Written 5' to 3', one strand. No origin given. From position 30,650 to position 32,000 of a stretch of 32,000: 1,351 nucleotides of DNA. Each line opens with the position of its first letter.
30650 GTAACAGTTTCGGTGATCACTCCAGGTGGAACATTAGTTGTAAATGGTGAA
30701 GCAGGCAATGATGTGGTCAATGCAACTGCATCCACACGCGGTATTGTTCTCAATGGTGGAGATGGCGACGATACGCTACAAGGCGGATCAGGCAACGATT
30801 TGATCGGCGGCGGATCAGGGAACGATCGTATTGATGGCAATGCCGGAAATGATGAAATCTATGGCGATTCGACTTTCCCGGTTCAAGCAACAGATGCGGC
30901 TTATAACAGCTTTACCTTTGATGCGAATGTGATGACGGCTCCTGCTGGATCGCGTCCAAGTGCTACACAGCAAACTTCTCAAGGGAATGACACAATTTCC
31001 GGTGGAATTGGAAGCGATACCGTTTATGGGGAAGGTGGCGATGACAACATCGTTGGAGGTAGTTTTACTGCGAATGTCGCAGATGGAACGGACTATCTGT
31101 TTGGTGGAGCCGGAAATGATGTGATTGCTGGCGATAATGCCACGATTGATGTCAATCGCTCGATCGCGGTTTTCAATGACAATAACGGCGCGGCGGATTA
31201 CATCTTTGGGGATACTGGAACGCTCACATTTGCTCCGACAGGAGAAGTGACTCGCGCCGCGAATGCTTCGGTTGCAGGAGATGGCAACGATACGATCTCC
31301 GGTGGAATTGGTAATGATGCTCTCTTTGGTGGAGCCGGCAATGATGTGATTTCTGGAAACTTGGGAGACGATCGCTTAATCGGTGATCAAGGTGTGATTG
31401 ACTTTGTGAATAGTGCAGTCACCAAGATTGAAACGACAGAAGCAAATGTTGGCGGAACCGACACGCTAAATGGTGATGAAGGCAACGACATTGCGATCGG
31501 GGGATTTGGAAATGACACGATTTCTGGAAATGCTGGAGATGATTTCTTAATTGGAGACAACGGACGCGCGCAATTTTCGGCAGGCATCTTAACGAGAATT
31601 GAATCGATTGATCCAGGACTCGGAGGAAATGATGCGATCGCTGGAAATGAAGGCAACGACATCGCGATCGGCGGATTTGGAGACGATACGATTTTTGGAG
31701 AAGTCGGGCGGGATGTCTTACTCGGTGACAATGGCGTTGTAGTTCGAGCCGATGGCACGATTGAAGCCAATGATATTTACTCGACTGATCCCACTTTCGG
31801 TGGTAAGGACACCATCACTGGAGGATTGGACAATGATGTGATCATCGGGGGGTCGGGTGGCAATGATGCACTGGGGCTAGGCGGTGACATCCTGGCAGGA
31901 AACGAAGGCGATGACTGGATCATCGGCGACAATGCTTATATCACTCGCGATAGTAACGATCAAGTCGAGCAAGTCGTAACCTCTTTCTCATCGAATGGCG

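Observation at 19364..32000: Giant open-ended ORF (at least 4,212 codons) that is invisible in the supplied ORF track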

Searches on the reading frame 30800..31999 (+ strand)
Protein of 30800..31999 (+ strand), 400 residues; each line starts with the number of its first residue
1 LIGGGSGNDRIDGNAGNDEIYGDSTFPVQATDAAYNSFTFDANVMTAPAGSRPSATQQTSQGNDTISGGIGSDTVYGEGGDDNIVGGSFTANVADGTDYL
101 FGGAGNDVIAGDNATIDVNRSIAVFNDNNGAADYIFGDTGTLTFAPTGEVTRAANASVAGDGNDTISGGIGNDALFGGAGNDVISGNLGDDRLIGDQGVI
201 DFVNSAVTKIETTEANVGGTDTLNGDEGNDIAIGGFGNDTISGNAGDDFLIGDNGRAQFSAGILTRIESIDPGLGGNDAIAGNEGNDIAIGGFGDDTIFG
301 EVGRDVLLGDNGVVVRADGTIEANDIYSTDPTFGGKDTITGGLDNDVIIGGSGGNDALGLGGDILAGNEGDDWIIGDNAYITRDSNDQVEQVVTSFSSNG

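Call 12: find_related_loci(query=window:30800-31999:+, collection=genome_contigs, flank=10000)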
Query window:30800-31999:+ (400 aa) in genome_contigs; peptide patterns used: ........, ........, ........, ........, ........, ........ (x = any residue, [..] = any of these).
131 stretches matched a pattern; 59 encode a relative of the query (tblastn E <= 1e-3); 59 distinct loci.
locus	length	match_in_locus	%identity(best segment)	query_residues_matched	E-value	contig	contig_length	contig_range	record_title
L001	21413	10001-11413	64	1-400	3e-166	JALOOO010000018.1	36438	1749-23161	MAG: Leptolyngbya sp. Prado105 scaffold_1134, whole genome shotgun sequence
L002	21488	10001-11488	60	1-382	3e-127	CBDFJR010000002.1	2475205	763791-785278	MAG: Phormidesmis sp. isolate 71a0ad96-d03d-4376-990b-0bb65fad1194 genome assembly, contig: contig_2, whole genome shotg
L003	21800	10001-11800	38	1-384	2e-31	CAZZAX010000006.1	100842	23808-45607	MAG TPA_asm: uncultured Pirellulales bacterium isolate SRP068000_co1_46 genome assembly, contig: NODE_117_length_100842_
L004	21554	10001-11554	34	1-376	3e-26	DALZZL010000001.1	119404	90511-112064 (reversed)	MAG TPA_asm: Stenotrophomonas sp. isolate CTOTU47896 NODE_30_length_119404_cov_14.602628, whole genome shotgun sequence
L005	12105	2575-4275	33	1-398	1e-24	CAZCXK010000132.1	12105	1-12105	MAG TPA_asm: uncultured bacterium isolate SRP072547_co1_340 genome assembly, contig: NODE_9816_length_12105_cov_15.10041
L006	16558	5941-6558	39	2-376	2e-23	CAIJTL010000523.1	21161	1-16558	MAG: uncultured Planctomycetaceae bacterium isolate Erken-D6_bin-0022 genome assembly, contig: bin-0022:0523/1707, whole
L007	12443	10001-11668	31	1-377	8e-22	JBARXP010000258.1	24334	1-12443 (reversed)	MAG: Elainellaceae cyanobacterium isolate MFD12135_ilm_asm_bin27 k127_2767, whole genome shotgun sequence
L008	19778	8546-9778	32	1-378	3e-24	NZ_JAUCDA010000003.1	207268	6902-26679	MAG: Pseudorhodobacter sp. isolate R32x_68d_np_Bin2.7 contig_1822, whole genome shotgun sequence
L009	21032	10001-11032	34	1-381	2e-20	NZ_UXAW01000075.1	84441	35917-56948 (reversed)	Pseudogemmobacter humi strain CIP 111625, whole genome shotgun sequence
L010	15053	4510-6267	30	1-379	5e-18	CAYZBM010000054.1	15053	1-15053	MAG TPA_asm: uncultured Rickettsiales bacterium isolate SRP286056_co2_571 genome assembly, contig: NODE_6341_length_1505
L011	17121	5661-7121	31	1-390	5e-18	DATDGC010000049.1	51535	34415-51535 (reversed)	MAG TPA_asm: Burkholderiales bacterium isolate SMAG_U242 k141_54835, whole genome shotgun sequence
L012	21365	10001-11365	36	1-376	5e-19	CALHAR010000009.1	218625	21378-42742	MAG: uncultured Alphaproteobacteria bacterium isolate H2_Bin_METABAT__102_1_1 genome assembly, contig: c_000000979180, w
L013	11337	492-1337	37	1-377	1e-17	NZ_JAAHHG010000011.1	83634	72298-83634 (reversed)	MAG: Okeania sp. SIO3B5 3B5_NODE_11, whole genome shotgun sequence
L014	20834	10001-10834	34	1-376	2e-16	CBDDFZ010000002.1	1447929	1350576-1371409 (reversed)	MAG: Alphaproteobacteria bacterium isolate b6aa2659-7d1d-45a1-9f22-567302c98a9b genome assembly, contig: contig_2, whole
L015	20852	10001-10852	36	1-376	8e-16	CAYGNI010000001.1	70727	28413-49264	MAG TPA_asm: uncultured Micavibrio sp. isolate ERP117304_co1_165 genome assembly, contig: NODE_466_length_70727_cov_12.7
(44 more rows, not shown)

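Call 16: search_protein_families(library=pfam, proteins=[L001:16327-17451:+, L001:18170-19318:+, L001:19319-19876:-, L002:15179-16408:+, L002:16450-17010:-, L002:17124-17945:-, L002:18099-19289:+, L002:19299-20642:-], max_evalue=0.001)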
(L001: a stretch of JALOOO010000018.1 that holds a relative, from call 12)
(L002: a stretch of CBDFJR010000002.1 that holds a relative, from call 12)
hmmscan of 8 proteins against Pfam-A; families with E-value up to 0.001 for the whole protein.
L001:16327-17451:+ (374 aa): 2 families
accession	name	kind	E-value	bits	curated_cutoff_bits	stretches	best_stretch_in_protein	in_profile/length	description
PF05150.18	Legionella_OMP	-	2.9e-45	154.8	25.4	1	78-369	7-278/281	Legionella pneumophila major outer membrane protein precursor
PF03797.25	Autotransporter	-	2.2e-05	24.8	26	0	267-372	140-242/255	Autotransporter beta-domain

L001:18170-19318:+ (382 aa): 0 families

L001:19319-19876:- (185 aa): 4 families
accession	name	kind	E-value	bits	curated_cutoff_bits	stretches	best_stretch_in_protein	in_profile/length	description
PF00805.28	Pentapeptide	-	2.6e-57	190.3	20.2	6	54-93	1-40/40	Pentapeptide repeats (8 copies)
PF13599.13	Pentapeptide_4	-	1.9e-20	73.1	38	2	103-174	5-76/78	Pentapeptide repeat region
PF13576.12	Pentapeptide_3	-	2e-16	60.3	27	0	41-84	1-47/48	Pentapeptide repeats (9 copies)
PF25296.1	Decapeptide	-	5e-05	23.5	45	0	115-168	16-69/74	Decapeptide repeat region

L002:15179-16408:+ (409 aa): 2 families
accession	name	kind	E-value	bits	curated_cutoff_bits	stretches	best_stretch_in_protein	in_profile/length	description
PF05150.18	Legionella_OMP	-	5.8e-48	163.7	25.4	1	111-404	5-278/281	Legionella pneumophila major outer membrane protein precursor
PF13505.12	OMP_b-brl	-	1e-05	26.2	28.7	1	158-297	44-146/175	Outer membrane protein beta-barrel domain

L002:16450-17010:- (186 aa): 0 families

L002:17124-17945:- (273 aa): 30 families (the best 25 are shown)
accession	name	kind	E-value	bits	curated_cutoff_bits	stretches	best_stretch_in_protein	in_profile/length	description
PF25173.1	Beta-prop_WDR3_1st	-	4e-26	92.3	154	2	164-272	32-142/184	WDR3 first beta-propeller domain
PF00400.38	WD40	-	1.6e-23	82.6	27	2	237-270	5-38/39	WD domain, G-beta repeat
PF25174.1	Beta-prop_THOC3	-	9.1e-21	74.5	305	1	107-272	40-200/272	THOC3 beta-propeller domain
PF24814.1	WD40_Prp19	-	4.2e-19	69.1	320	1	105-270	41-204/281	Prp19 WD40 domain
PF24817.1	WD40_WDHD1_1st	-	9.3e-17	61.6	109.9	1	125-272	10-157/291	WDHD1 first WD40 domain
PF24807.1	WD40_CDC20-Fz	-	2.7e-15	56.9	200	1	163-271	53-163/292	CDC20/Fizzy WD40 domain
PF25172.1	Beta-prop_WDR3_2nd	-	2e-13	50.7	140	2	128-234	7-113/293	WDR3 second beta-propeller domain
PF25175.1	Beta-prop_WDR5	-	4.3e-13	49.6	250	1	169-272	18-123/296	WDR5 beta-propeller domain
PF23414.1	Beta-prop_EML_2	-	4.6e-13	49.6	90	1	129-271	7-152/266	Echinoderm microtubule-associated protein second beta-propeller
PF25171.1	Beta-prop_WDR36-Utp21_1st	-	2.3e-12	47.4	80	1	135-270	123-263/266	WDR36/Utp21 first beta-propeller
PF25168.1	Beta-prop_WDR36-Utp21_2nd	-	6e-11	42.7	84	1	181-272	177-269/335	WDR36/Utp21 second beta-propeller domain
PF24782.2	WD40_MABP1-WDR62_2nd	-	9.4e-11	41.7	290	1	103-270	166-339/341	MABP1/WDR62 second WD40 domain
PF24796.1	WDR55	-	1.1e-10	41.5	200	1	130-227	105-205/296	WDR55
PF25391.1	WD40_Gbeta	-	5.2e-10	39.3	150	1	108-272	50-213/340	G protein beta WD-40 repeat protein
PF23869.1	Beta-prop_WDR75_1st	-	2.5e-09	37.3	45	1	210-271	2-64/292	WD repeat-containing protein 75 first beta-propeller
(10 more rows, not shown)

L002:18099-19289:+ (396 aa): 2 families
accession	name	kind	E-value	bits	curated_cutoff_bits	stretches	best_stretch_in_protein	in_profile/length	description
PF01747.23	ATP-sulfurylase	-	7.7e-97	323.3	24.3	1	174-383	3-211/212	ATP-sulfurylase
PF14306.12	PUA_2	-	7.8e-55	185.3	27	1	7-164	1-158/159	PUA-like domain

L002:19299-20642:- (447 aa): 11 families
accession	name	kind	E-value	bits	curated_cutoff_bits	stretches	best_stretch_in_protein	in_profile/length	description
PF07992.20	Pyr_redox_2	-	1.6e-73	248.1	26.1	1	5-316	1-291/291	Pyridine nucleotide-disulphide oxidoreductase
PF02852.28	Pyr_redox_dim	-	2.3e-29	102.2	25.3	1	336-443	1-106/110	Pyridine nucleotide-disulphide oxidoreductase, dimerisation domain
PF00070.33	Pyr_redox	-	7.2e-22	78.1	22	1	168-239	1-72/82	Pyridine nucleotide-disulphide oxidoreductase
PF13738.12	Pyr_redox_3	-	4.4e-18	66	30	1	120-300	114-305/305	Pyridine nucleotide-disulphide oxidoreductase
PF01134.28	GIDA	-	1.8e-07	31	22.1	1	6-51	1-44/391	Glucose inhibited division protein A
PF12831.13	FAD_oxidored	-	7.7e-07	29.2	27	1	6-47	1-43/416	FAD dependent oxidoreductase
PF01262.27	AlaDh_PNT_C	-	3.5e-06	27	23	0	6-36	30-60/214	Alanine dehydrogenase/PNT, C-terminal domain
PF03486.20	HI0933_like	-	5.8e-06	26.4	50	0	6-37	2-33/244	HI0933-like protein Rossmann domain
PF13450.12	NAD_binding_8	-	2.1e-05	25.1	21.9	1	9-43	1-36/68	NAD(P)-binding Rossmann-like domain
PF01266.30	DAO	-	0.00017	21.6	27.9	0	6-41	1-38/353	FAD dependent oxidoreductase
PF00890.30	FAD_binding_2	-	0.00049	19.8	20.4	0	6-97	1-97/414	FAD binding domain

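Call 21: find_homologous_proteins(query=L001:16327-17451:+, max_evalue=1e-10)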
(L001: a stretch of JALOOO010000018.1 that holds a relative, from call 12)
Query L001:16327-17451:+ (374 aa): 39 proteins with E <= 1e-10 among 5717 candidates.
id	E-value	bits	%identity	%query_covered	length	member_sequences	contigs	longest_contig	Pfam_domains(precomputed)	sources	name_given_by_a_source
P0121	2.0e-244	828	100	100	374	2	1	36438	PF03797.26,PF05150.19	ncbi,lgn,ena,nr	ncbi:MAG: Lpg1974 family pore-forming outer membrane protein [Leptolyngbya sp. Prado105]|nr:Lpg1974 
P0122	3.9e-192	656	79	100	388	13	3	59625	PF03797.26,PF05150.19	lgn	-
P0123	5.1e-144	498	61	98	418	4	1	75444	PF05150.19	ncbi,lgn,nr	ncbi:MAG: hypothetical protein KME10_19255 [Plectolyngbya sp. WJT66-NPBG17]|nr:hypothetical protein 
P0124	2.2e-143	496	64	96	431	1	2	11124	PF05150.19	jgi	jgi:hypothetical protein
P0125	1.1e-136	474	62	93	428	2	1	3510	PF05150.19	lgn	-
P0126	3.5e-134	465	61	95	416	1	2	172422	PF05150.19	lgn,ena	-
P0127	5.4e-133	461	62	93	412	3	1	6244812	PF05150.19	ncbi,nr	ncbi:hypothetical protein LEP3755_02050 [Leptolyngbya sp. NIES-3755]|nr:hypothetical protein LEP3755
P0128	5.9e-133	461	61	93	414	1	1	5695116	PF05150.19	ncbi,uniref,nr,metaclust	ncbi:Lpg1974 family pore-forming outer membrane protein [Leptolyngbya sp. NIES-2104]|uniref:Lpg1974 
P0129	1.9e-131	456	58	89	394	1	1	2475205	PF13505.13,PF05150.19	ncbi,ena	-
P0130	8.8e-127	441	57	95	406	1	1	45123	PF05150.19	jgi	jgi:Legionella pneumophila major outer membrane protein precursor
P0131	3.1e-125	436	55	96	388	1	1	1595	PF05150.19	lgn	-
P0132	3.0e-123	429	55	87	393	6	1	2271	PF03797.26,PF05150.19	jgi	jgi:Legionella pneumophila major outer membrane protein precursor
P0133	8.1e-119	415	52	87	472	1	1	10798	PF05150.19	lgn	-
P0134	4.4e-117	409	51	96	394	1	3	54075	PF05150.19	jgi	jgi:Legionella pneumophila major outer membrane protein precursor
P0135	2.2e-115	404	53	84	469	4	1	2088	PF05150.19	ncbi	ncbi:MAG: Lpg1974 family pore-forming outer membrane protein [Cyanobacteria bacterium P01_H01_bin.15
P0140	3.0e-101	357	48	95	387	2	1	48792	PF05150.19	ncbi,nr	ncbi:Lpg1974 family pore-forming outer membrane protein [Romeriopsis navalis]|nr:Lpg1974 family pore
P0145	4.9e-89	317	43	83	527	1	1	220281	PF05150.19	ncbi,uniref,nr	ncbi:Lpg1974 family pore-forming outer membrane protein [Pantanalinema sp. GBBB05]|uniref:Lpg1974 fa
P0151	7.3e-81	290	40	86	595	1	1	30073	PF05150.19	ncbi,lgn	ncbi:MAG: Lpg1974 family pore-forming outer membrane protein [Thainema sp.]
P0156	2.5e-41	160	33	87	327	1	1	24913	PF05150.19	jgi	jgi:hypothetical protein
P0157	1.3e-36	145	30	93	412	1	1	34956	PF05150.19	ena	-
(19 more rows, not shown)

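Call 28: find_encoding_contigs(protein=P0127, flank=10000, max_places=1)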
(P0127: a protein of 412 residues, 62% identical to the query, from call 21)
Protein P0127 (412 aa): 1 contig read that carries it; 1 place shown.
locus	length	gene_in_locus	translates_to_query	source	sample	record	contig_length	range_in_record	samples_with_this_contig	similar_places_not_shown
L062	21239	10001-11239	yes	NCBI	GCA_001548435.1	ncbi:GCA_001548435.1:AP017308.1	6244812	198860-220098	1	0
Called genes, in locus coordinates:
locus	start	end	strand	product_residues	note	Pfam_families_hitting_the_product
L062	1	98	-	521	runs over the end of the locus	PF24923:ATP-grasp_IQCH, PF18105:PGM1_C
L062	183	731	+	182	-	PF01812:5-FTHF_cyc-lig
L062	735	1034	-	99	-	-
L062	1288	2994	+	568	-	PF00989:PAS, PF08448:PAS_4, PF13426:PAS_9, PF08447:PAS_3, PF00512:HisKA, PF02518:HATPase_c, PF00072:Response_reg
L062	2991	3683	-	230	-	-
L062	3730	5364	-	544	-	PF01078:Mg_chelatase (faint), PF03193:RsgA_GTPase (faint), PF00005:ABC_tran, PF02463:SMC_N (faint), PF05729:NACHT (faint), PF13191:AAA_16 (faint), PF08352:oligo_HPY (weak), PF00005:ABC_tran, +5 more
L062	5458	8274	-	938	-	PF09586:YfhO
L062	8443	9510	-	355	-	PF10087:DUF2325 (weak)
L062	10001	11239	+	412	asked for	PF05150:Legionella_OMP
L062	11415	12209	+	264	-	PF13145:Rotamase_2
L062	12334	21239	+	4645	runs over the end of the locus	PF14252:DUF4347, PF00353:HemolysinCabind, PF01839:FG-GAP (faint), PF00353:HemolysinCabind (weak), PF13517:FG-GAP_3 (weak), PF00353:HemolysinCabind (weak)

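Call 29: find_encoding_contigs(protein=P0140, flank=10000, max_places=1)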
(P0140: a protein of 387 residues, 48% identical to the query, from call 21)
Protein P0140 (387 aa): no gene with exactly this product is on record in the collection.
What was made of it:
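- Tried and rejected: The look-up of P0140 failed (call 29).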

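Call 30: find_encoding_contigs(protein=P0145, flank=10000, max_places=1)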
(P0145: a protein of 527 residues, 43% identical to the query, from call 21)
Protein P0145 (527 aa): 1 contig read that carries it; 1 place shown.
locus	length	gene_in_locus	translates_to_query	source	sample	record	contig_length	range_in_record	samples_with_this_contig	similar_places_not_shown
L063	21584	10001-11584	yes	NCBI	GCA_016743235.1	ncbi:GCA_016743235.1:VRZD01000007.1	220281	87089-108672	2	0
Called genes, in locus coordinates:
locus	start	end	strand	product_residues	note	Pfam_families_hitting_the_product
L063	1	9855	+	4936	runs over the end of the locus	PF14252:DUF4347, PF00353:HemolysinCabind, PF01839:FG-GAP (faint), PF13517:FG-GAP_3, PF00353:HemolysinCabind (weak)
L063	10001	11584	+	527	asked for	PF05150:Legionella_OMP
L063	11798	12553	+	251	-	PF27070:HTH_Rpn_C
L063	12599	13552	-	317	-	-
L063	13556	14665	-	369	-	PF02463:SMC_N (faint), PF11398:DUF2813 (faint), PF13175:AAA_15, PF13476:AAA_23, PF13304:AAA_21, PF13175:AAA_15, PF12476:DUF3696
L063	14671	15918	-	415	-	PF03235:GmrSD_N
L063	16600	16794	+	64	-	PF10049:DUF2283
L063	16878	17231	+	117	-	PF10047:DUF2281 (faint)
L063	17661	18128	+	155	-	-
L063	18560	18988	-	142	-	PF08872:KGK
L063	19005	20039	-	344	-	PF01578:Cytochrom_C_asm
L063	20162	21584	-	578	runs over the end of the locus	PF11832:DUF3352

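Call 31: find_encoding_contigs(protein=P0122, flank=10000, max_places=2)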
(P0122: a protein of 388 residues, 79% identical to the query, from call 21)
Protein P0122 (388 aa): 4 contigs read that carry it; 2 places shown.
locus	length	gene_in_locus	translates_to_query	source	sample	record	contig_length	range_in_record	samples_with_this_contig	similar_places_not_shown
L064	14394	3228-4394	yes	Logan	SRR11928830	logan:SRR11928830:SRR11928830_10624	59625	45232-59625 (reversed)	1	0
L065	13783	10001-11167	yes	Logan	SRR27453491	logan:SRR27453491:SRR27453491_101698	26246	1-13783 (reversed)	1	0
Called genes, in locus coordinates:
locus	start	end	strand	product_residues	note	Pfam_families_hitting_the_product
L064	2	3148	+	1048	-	?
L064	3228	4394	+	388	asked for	PF05150:Legionella_OMP, PF03797:Autotransporter (faint)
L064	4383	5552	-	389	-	PF00072:Response_reg, PF00512:HisKA, PF02518:HATPase_c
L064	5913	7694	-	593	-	PF00224:PK, PF02887:PK_C, PF00391:PEP-utilizers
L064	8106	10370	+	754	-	PF14742:GDE_N_bis, PF06202:GDE_C, PF22422:MGH1-like_GH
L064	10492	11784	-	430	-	PF01266:DAO (faint), PF04820:Trp_halogenase (faint)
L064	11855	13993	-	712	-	PF02092:tRNA_synt_2f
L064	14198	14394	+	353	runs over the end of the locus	PF00365:PFK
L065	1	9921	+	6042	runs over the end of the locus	PF14252:DUF4347, PF00353:HemolysinCabind, PF01839:FG-GAP (faint), PF00353:HemolysinCabind (weak), PF13517:FG-GAP_3 (weak), PF00353:HemolysinCabind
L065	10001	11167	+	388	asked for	PF05150:Legionella_OMP, PF03797:Autotransporter (faint)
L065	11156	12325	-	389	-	PF00072:Response_reg, PF00512:HisKA, PF02518:HATPase_c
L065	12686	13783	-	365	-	?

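Call 32: find_encoding_contigs(protein=P0126, flank=10000, max_places=2)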
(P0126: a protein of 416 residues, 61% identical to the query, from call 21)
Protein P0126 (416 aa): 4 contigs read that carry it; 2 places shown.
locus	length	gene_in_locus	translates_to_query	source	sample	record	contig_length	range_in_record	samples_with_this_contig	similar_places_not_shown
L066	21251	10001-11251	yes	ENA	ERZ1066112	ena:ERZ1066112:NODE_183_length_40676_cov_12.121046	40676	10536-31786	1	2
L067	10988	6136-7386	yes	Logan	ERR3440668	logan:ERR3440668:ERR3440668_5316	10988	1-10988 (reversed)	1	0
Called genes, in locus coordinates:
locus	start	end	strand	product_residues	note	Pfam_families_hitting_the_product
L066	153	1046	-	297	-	PF00561:Abhydrolase_1, PF12146:Hydrolase_4, PF12697:Abhydrolase_6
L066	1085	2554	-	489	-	PF01565:FAD_binding_4, PF02913:FAD-oxidase_C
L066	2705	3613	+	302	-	-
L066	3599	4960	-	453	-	PF01979:Amidohydro_1, PF07969:Amidohydro_3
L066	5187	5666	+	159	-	PF04982:TM_HPP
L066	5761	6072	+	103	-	-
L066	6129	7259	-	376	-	-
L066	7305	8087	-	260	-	PF00005:ABC_tran, PF13304:AAA_21 (faint)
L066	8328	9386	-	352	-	PF10087:DUF2325 (weak)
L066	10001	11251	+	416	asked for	PF05150:Legionella_OMP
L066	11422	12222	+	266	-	PF13145:Rotamase_2 (weak)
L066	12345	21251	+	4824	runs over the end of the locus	PF14252:DUF4347, PF01839:FG-GAP (faint), PF00353:HemolysinCabind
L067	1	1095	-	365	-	?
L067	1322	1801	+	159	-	PF04982:TM_HPP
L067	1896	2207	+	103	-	-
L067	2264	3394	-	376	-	-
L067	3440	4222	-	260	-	PF00005:ABC_tran, PF13304:AAA_21 (faint)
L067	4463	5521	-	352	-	PF10087:DUF2325 (weak)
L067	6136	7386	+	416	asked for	PF05150:Legionella_OMP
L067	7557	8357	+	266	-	PF13145:Rotamase_2 (weak)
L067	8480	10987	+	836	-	?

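Call 47: search_protein_families(library=ncbifam, proteins=[P0122], max_evalue=0.001)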
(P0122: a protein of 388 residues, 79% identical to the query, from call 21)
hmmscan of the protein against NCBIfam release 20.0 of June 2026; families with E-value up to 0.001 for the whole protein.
P0122 (388 aa): 1 family
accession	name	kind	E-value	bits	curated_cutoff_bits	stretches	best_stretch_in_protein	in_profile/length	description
NF053685.1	BamG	equivalog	1.1e-06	28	250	0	293-356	162-225/397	BamG family beta-barrel-assembly machinery protein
